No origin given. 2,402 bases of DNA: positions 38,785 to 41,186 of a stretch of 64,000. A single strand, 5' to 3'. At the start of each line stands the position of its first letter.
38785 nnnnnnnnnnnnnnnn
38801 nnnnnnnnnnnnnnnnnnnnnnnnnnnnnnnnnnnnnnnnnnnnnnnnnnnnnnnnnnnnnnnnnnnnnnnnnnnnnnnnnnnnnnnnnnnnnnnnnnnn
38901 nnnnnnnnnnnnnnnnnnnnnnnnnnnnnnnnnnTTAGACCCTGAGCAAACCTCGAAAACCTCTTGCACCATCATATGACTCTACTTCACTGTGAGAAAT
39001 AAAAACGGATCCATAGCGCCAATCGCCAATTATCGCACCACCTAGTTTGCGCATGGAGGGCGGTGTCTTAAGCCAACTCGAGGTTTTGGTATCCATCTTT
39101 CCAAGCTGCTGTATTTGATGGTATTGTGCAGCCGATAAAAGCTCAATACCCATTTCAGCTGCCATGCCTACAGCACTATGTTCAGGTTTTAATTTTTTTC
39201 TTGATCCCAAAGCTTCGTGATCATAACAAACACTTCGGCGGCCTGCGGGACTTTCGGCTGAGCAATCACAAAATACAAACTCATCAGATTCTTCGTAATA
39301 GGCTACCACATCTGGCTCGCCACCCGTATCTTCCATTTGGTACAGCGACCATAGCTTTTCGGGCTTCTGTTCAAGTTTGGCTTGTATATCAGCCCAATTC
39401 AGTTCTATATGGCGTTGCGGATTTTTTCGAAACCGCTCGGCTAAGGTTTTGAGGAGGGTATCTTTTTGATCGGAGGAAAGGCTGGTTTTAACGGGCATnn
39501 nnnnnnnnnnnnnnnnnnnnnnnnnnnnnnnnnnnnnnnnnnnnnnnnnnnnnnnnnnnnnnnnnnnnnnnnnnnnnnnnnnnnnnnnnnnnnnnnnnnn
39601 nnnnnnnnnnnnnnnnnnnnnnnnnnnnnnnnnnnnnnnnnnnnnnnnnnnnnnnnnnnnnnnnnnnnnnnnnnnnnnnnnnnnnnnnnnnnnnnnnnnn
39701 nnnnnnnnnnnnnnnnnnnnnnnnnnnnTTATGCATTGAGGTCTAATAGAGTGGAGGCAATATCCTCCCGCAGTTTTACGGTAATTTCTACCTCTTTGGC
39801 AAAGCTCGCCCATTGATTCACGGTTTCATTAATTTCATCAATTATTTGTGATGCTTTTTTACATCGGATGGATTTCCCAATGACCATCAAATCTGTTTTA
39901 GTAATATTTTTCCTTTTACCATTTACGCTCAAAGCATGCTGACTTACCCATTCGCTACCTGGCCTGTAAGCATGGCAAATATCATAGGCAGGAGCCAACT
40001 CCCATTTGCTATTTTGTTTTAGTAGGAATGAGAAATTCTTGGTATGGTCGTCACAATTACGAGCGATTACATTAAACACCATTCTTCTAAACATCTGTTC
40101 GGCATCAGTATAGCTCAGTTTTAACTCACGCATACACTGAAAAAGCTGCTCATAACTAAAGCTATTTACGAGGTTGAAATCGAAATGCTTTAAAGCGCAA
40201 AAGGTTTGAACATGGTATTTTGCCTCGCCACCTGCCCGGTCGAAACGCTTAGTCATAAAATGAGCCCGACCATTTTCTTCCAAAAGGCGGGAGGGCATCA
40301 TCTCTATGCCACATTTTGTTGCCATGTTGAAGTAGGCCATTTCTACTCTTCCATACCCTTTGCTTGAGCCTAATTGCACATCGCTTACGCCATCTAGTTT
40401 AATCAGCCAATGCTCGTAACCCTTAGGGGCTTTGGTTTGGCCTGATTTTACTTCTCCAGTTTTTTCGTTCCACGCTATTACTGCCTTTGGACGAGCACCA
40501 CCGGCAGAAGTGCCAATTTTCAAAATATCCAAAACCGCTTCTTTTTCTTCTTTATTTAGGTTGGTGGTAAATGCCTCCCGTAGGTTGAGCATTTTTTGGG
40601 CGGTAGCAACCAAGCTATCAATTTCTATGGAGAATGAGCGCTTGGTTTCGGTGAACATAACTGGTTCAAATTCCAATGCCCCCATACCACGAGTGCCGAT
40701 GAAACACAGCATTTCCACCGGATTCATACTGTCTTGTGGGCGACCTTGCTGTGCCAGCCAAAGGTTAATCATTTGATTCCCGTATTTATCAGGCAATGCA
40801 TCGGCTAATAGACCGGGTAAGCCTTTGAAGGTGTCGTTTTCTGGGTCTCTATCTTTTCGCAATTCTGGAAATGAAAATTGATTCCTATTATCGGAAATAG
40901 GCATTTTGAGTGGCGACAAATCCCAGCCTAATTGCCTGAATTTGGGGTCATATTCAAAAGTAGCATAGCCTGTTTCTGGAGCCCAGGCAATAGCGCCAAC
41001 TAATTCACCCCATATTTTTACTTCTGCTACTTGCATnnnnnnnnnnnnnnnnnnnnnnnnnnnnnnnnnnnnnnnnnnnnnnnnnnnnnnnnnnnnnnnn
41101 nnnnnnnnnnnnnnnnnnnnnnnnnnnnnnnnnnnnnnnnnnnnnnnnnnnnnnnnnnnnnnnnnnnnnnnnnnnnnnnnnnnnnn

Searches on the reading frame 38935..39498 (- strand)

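Call 66: search_protein_families(library=pfam, proteins=[window:38935-39498:-], max_evalue=0.001)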
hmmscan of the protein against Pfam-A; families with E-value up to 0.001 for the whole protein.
window:38935-39498:- (187 aa): 1 family
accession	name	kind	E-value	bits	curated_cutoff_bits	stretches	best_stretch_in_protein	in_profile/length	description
PF14066.11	DUF4256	-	8.4e-78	260.4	27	1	15-187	1-173/173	Protein of unknown function (DUF4256)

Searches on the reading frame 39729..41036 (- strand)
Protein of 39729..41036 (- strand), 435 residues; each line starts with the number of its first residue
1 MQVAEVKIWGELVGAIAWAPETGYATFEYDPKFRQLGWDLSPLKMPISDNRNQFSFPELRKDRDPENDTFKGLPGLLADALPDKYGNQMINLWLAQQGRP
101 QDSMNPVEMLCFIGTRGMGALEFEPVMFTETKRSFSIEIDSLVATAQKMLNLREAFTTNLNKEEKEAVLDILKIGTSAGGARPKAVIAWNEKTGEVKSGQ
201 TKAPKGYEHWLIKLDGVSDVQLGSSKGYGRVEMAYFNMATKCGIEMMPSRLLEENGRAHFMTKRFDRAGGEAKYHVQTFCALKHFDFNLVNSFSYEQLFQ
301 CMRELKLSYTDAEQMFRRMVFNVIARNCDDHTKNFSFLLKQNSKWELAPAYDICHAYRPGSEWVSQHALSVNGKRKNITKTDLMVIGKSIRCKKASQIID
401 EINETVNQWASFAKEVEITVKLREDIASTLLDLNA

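Call 66: search_protein_families(library=pfam, proteins=[window:39729-41036:-], max_evalue=0.001)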
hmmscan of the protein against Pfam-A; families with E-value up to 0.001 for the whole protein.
window:39729-41036:- (435 aa): 2 families
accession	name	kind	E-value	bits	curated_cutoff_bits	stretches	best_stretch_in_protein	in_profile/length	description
PF07804.18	HipA_C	-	4.5e-53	180.5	30.5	1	176-409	1-213/213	HipA-like C-terminal domain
PF13657.11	Couple_hipA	-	7.2e-16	59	22.5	1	5-123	2-98/99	HipA N-terminal domain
